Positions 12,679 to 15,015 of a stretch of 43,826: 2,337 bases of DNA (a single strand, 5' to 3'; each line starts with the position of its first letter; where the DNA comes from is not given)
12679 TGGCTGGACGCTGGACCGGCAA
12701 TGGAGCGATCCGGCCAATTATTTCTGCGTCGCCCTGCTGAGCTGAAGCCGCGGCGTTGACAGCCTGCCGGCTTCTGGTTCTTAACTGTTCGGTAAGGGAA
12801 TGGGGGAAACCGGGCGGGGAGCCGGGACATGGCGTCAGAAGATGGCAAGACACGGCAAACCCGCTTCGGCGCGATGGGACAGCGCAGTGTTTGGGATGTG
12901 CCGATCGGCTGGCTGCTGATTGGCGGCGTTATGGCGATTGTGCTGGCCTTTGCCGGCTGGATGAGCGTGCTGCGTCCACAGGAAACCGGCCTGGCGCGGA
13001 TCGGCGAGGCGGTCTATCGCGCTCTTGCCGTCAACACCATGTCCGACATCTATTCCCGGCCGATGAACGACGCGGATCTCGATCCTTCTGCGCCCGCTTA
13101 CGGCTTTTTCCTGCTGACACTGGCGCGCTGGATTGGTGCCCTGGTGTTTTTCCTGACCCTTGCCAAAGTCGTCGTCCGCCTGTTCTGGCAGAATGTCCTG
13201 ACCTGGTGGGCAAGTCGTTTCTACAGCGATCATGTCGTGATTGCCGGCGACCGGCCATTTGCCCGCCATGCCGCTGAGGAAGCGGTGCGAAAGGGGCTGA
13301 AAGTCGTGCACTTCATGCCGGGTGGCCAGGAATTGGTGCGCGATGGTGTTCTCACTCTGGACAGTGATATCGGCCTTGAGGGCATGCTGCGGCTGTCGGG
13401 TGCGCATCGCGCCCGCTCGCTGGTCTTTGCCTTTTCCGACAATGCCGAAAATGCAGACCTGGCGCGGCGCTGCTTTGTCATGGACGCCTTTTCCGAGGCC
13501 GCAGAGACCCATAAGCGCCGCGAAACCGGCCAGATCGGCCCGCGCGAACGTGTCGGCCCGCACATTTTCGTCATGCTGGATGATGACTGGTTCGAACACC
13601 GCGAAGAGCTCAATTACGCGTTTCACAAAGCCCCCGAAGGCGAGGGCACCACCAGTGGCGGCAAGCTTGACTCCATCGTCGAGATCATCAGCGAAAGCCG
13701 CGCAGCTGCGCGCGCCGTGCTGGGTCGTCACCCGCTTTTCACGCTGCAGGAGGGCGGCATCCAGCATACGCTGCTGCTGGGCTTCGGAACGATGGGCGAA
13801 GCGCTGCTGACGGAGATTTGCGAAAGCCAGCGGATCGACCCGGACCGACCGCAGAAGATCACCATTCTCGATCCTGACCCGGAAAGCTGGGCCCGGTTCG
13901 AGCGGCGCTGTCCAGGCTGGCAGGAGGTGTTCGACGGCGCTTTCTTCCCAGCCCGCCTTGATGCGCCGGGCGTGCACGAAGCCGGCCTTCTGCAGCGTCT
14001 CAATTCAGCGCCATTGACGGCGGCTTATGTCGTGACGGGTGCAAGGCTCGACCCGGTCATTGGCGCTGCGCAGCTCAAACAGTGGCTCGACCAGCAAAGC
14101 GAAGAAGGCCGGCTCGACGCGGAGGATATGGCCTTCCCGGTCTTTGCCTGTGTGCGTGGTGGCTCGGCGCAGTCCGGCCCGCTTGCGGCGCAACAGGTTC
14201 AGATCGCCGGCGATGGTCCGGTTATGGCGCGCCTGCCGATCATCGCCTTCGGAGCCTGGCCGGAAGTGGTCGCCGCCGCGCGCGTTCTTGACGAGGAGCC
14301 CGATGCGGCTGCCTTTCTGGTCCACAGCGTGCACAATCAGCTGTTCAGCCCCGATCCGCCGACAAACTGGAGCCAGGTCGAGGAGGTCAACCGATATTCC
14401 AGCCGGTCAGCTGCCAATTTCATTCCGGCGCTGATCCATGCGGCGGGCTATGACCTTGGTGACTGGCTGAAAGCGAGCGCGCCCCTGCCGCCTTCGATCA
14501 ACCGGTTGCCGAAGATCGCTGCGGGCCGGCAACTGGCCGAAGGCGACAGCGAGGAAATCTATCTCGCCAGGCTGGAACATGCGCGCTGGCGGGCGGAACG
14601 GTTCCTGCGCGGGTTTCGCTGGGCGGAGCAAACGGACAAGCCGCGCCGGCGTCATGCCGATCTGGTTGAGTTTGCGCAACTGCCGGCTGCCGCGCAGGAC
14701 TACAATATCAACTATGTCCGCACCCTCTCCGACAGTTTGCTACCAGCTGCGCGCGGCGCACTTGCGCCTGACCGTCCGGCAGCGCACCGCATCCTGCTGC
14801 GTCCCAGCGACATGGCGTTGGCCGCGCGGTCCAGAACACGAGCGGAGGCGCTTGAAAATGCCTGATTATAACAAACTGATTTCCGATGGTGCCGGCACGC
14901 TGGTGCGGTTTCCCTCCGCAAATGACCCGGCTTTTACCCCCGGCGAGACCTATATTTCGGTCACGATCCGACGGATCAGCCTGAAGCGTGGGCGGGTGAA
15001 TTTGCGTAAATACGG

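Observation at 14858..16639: Gene B: GH108 muramidase/PG_binding_3 module fused to a ~400-aa unknown domain, with no export signal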

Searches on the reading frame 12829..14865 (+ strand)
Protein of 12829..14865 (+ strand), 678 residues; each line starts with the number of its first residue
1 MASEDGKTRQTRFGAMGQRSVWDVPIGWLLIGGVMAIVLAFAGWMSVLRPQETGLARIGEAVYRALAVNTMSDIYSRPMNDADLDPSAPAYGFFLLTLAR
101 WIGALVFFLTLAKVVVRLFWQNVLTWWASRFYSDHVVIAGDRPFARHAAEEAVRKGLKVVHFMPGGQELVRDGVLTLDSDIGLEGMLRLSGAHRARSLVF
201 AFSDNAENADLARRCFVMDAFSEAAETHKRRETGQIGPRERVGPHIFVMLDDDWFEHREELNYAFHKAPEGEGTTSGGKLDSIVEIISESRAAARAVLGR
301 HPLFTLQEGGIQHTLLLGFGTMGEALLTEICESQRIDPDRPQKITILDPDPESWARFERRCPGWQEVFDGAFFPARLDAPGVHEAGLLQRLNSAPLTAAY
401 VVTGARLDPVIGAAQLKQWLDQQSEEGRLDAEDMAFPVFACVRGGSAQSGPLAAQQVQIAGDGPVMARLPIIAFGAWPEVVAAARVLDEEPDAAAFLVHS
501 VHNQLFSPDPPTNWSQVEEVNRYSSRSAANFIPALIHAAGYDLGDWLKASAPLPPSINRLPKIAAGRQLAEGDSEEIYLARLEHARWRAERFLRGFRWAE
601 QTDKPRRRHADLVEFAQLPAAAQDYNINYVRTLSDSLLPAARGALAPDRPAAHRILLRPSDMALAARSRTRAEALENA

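Call 3: search_protein_families(library=pfam, proteins=[window:12829-14865:+], max_evalue=0.01)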
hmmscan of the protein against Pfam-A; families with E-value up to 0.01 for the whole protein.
window:12829-14865:+ (678 aa): 1 family
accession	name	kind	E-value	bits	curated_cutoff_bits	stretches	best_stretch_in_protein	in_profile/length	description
PF02026.21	RyR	-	6e-05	23.7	27.4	1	579-632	24-77/91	RyR domain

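Call 4: search_protein_families(library=padloc, proteins=[window:12829-14865:+], max_evalue=0.01)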
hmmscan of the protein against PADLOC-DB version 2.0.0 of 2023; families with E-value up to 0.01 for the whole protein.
window:12829-14865:+ (678 aa): 0 families

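Call 8: search_protein_families(library=ncbifam, proteins=[window:12829-14865:+], max_evalue=0.01)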
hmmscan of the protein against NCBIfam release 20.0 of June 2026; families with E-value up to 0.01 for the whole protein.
window:12829-14865:+ (678 aa): 0 families

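Call 48: find_homologous_proteins(query=window:12829-14865:+, max_evalue=0.001)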
Query window:12829-14865:+ (678 aa): 24 proteins with E <= 0.001 among 8000 candidates.
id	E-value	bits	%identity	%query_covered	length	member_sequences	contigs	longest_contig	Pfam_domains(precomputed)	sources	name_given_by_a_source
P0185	0.0e+0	1540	100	100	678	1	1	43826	-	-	-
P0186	6.7e-279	945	65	97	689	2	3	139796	PF02026.22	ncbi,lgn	-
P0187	5.2e-278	942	65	95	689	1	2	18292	PF02026.22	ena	-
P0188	3.6e-273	926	65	97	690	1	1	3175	PF02026.22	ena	-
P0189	4.2e-260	883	64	95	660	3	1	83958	PF02026.22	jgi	jgi:hypothetical protein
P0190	4.3e-230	784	57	95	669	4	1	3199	-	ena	-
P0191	1.1e-225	769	56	96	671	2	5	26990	-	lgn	-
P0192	1.4e-216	739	54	95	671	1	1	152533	-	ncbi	ncbi:MAG: hypothetical protein AAF216_00160 [Pseudomonadota bacterium]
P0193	2.8e-212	725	54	95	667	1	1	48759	PF02026.22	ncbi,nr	ncbi:MAG: hypothetical protein MRY64_10250 [Hyphomonadaceae bacterium]|nr:hypothetical protein [Hyph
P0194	3.0e-212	725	52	97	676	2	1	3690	PF02026.22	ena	-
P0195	5.7e-211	721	52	97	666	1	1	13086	-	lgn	-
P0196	6.6e-205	701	54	94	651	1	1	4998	PF02026.22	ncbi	ncbi:MAG: hypothetical protein AAF638_07475 [Pseudomonadota bacterium]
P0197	1.2e-204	700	54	95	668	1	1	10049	PF02254.25,PF02026.22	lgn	-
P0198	1.6e-203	696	52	96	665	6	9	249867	-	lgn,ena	-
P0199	1.7e-202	693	53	93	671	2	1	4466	PF02026.22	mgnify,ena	mgnify:CR=1 FL=1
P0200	2.2e-202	692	51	95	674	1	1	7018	PF02026.22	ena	-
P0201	2.2e-199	682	53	93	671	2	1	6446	PF02026.22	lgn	-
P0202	8.4e-194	664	51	94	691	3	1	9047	PF02026.22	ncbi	ncbi:MAG: RyR domain-containing protein [Pseudomonadota bacterium]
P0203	1.8e-185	636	47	94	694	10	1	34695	PF02026.22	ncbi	ncbi:MAG: hypothetical protein AAFR41_00515 [Pseudomonadota bacterium]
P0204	2.3e-183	629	49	95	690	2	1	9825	PF02026.22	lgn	-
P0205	1.5e-164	567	45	98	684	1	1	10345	PF02026.22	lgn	-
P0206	6.0e-159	549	45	96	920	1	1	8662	PF09374.16,PF05838.18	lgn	-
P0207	8.3e-159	548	46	96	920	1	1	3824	PF09374.16,PF05838.18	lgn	-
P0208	5.4e-107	377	38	96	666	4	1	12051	PF02026.22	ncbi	ncbi:MAG: RyR domain-containing protein [Pseudomonadota bacterium]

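Call 49: search_solved_structures(query=window:12829-14865:+, max_evalue=1)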
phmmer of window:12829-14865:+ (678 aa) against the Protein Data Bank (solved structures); distinct sequences matched with E-value up to 1: 21.
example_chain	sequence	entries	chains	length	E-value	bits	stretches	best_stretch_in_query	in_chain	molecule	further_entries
6uha_B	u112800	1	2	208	0.00021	23.1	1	579-654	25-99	Ryanodine receptor 3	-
6uhb_B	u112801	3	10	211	0.00022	23.1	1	579-654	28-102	Ryanodine receptor 3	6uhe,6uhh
9l92_A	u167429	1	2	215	0.00023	23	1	579-654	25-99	Ryanodine receptor 3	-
9l90_A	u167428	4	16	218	0.00024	23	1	579-654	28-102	Ryanodine receptor 3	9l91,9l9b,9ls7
6uhi_A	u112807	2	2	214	0.00063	21.6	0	579-629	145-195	Ryanodine receptor 1 chimera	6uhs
5c30_A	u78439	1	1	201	0.0019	20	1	579-643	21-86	Ryanodine receptor 1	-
5go9_A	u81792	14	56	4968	0.02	16.6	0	579-634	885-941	RyR2 | Ryanodine receptor 2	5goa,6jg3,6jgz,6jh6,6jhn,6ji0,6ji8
5l1d_A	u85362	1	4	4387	0.058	15.1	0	579-634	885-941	Ryanodine Receptor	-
7u9x_A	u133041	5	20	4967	0.071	14.8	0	579-633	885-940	Ryanodine receptor 2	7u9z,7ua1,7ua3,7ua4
8uq2_A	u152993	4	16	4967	0.071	14.8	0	579-633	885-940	Ryanodine receptor 2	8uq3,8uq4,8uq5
7u9q_A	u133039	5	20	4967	0.071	14.8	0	579-633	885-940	Ryanodine receptor 2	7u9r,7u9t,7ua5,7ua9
8uxc_A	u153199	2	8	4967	0.071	14.8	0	579-633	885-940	Ryanodine receptor 2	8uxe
8uxf_A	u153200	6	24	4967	0.071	14.8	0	579-633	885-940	Ryanodine receptor 2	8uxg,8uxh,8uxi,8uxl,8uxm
6wov_A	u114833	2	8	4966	0.12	14.1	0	579-635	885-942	Ryanodine receptor 2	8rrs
8dtz_A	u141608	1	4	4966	0.12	14.1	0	579-635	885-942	Ryanodine receptor 2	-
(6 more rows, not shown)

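Call 51: find_encoding_contigs(protein=P0206, flank=8000, max_places=2)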
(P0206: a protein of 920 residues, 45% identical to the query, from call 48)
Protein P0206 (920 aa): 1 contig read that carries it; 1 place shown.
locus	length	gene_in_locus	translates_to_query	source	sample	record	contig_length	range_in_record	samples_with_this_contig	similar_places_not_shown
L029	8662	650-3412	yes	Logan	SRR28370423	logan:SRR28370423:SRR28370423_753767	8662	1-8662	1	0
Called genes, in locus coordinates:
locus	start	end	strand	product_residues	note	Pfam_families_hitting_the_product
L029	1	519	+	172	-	?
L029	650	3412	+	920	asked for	PF05838:Glyco_hydro_108, PF09374:PG_binding_3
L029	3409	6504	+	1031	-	PF13365:Trypsin_2, PF00089:Trypsin (weak), PF13365:Trypsin_2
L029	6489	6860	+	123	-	PF02026:RyR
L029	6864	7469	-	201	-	PF08534:Redoxin, PF00578:AhpC-TSA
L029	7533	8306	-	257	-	PF00912:Transgly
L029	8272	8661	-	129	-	?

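Call 77: search_solved_structures(query=A5, max_evalue=1, show_alignments=3)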
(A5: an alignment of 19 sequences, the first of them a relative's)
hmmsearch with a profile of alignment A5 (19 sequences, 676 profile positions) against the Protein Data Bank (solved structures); distinct sequences matched with E-value up to 1: 63 (the best 60 are shown).
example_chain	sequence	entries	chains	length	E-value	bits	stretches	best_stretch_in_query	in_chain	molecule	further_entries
6uhi_A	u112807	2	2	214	1.8e-13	52.9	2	570-615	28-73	Ryanodine receptor 1 chimera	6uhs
5c30_A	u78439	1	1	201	2.3e-13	52.5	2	566-636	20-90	Ryanodine receptor 1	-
6uha_B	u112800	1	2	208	2.4e-12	49.2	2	568-628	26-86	Ryanodine receptor 3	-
6uhb_B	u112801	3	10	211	2.5e-12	49.1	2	568-628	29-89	Ryanodine receptor 3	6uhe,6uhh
9l92_A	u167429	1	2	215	2.5e-12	49.1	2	568-628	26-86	Ryanodine receptor 3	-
9l90_A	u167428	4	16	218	2.6e-12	49.1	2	568-628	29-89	Ryanodine receptor 3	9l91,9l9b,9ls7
9c1e_B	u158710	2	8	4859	1.5e-11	46.6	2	570-627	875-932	Ryanodine receptor 3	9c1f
5l1d_A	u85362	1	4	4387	3.5e-11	45.3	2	567-635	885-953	Ryanodine Receptor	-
8uq2_A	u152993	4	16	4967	3.6e-11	45.3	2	567-634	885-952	Ryanodine receptor 2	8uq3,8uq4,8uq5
7u9q_A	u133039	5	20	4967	4.3e-11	45.1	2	567-634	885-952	Ryanodine receptor 2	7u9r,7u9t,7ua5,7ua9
8uxf_A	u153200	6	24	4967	4.3e-11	45.1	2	567-634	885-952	Ryanodine receptor 2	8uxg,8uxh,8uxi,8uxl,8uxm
8uxc_A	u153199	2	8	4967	4.3e-11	45.1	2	567-634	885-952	Ryanodine receptor 2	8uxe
7u9x_A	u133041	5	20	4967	4.3e-11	45.1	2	567-634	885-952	Ryanodine receptor 2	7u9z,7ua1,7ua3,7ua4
5go9_A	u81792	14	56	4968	5.2e-11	44.8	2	567-635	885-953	RyR2 | Ryanodine receptor 2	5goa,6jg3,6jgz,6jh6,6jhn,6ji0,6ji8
6x33_B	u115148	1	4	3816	8.7e-11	44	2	567-631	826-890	Ryanodine Receptor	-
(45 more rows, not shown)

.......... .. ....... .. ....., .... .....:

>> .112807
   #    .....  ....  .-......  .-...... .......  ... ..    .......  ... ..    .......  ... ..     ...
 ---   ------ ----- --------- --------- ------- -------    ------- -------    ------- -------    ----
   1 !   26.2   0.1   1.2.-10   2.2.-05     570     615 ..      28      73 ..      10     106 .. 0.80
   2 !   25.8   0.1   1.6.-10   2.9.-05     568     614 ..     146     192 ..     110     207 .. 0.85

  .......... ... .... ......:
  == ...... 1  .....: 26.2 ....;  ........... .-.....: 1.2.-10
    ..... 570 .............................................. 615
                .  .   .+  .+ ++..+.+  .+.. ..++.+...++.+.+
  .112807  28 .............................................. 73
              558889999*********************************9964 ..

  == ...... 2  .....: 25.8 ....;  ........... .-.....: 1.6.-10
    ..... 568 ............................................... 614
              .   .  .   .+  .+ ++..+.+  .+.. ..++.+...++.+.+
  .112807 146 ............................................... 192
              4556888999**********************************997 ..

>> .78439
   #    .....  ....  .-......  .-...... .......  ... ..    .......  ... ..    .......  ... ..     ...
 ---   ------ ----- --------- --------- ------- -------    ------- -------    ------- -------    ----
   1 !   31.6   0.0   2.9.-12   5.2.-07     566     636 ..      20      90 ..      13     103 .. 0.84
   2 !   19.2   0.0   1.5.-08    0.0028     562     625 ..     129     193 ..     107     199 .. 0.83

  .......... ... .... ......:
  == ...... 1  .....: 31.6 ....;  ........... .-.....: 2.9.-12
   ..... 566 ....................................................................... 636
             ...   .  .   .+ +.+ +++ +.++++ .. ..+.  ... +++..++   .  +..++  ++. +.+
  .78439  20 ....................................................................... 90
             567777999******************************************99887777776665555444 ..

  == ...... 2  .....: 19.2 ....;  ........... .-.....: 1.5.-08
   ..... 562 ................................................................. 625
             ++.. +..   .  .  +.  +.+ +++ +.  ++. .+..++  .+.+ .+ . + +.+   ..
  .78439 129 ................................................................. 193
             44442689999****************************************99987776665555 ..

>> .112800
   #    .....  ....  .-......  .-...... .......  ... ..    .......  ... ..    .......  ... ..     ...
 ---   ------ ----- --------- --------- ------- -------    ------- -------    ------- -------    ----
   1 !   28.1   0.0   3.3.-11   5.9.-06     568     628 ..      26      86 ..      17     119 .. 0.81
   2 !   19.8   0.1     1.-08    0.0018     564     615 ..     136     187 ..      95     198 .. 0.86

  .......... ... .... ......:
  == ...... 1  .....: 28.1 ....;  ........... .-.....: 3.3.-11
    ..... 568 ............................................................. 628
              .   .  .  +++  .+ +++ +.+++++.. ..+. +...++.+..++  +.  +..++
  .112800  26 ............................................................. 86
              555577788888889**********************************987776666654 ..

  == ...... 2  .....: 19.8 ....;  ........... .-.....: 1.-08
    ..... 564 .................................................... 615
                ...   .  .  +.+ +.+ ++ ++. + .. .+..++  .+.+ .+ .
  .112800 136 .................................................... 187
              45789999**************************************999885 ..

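Call 97: search_protein_families(library=pfam, alignment_id=A5, max_evalue=1)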
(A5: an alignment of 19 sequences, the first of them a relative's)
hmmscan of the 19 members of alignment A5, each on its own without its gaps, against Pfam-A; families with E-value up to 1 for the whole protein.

A. member 1, P0185 (678 aa): 4 families
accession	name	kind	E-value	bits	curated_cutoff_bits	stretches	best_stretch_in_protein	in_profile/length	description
PF02026.21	RyR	-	6e-05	23.7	27.4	1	579-632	24-77/91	RyR domain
PF18821.6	LPD7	-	0.023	15.1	27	1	128-163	48-80/92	Large polyvalent protein-associated domain 7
PF02254.24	TrkA_N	-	0.051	14.3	23.8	0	137-210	2-78/116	TrkA-N domain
PF03807.23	F420_oxidored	-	0.16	13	21.6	1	316-360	4-43/94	NADP oxidoreductase coenzyme F420-dependent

B. families by the number of members that match (of 19 scanned): 20 families
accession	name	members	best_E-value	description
PF02026.21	RyR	19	8.3e-09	RyR domain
PF02254.24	TrkA_N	13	1.3e-05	TrkA-N domain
PF18821.6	LPD7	11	0.00028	Large polyvalent protein-associated domain 7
PF03435.24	Sacchrp_dh_NADP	4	0.066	Saccharopine dehydrogenase NADP binding domain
PF10686.14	YAcAr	3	0.0014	YspA, cpYpsA-related SLOG family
PF01408.29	GFO_IDH_MocA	3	0.064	Oxidoreductase family, NAD-binding Rossmann fold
PF03807.23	F420_oxidored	3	0.1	NADP oxidoreductase coenzyme F420-dependent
PF24792.1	DUF7701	2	0.015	Domain of unknown function (DUF7701)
PF05838.17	Glyco_hydro_108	1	3.2e-27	Glycosyl hydrolase 108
PF09374.15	PG_binding_3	1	8.8e-13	Predicted Peptidoglycan domain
PF07485.16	DUF1529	1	0.042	Domain of Unknown Function (DUF1259)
PF13241.12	NAD_binding_7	1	0.077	Putative NAD(P)-binding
PF13454.12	NAD_binding_9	1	0.096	FAD-NAD(P)-binding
PF00899.27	ThiF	1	0.13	ThiF family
PF20447.3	DUF6704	1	0.14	Family of unknown function (DUF6704)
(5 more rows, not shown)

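Call 98: search_protein_families(library=phrogs, proteins=[window:12829-14865:+], max_evalue=0.001)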
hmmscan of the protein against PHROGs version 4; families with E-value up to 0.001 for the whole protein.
window:12829-14865:+ (678 aa): 0 families
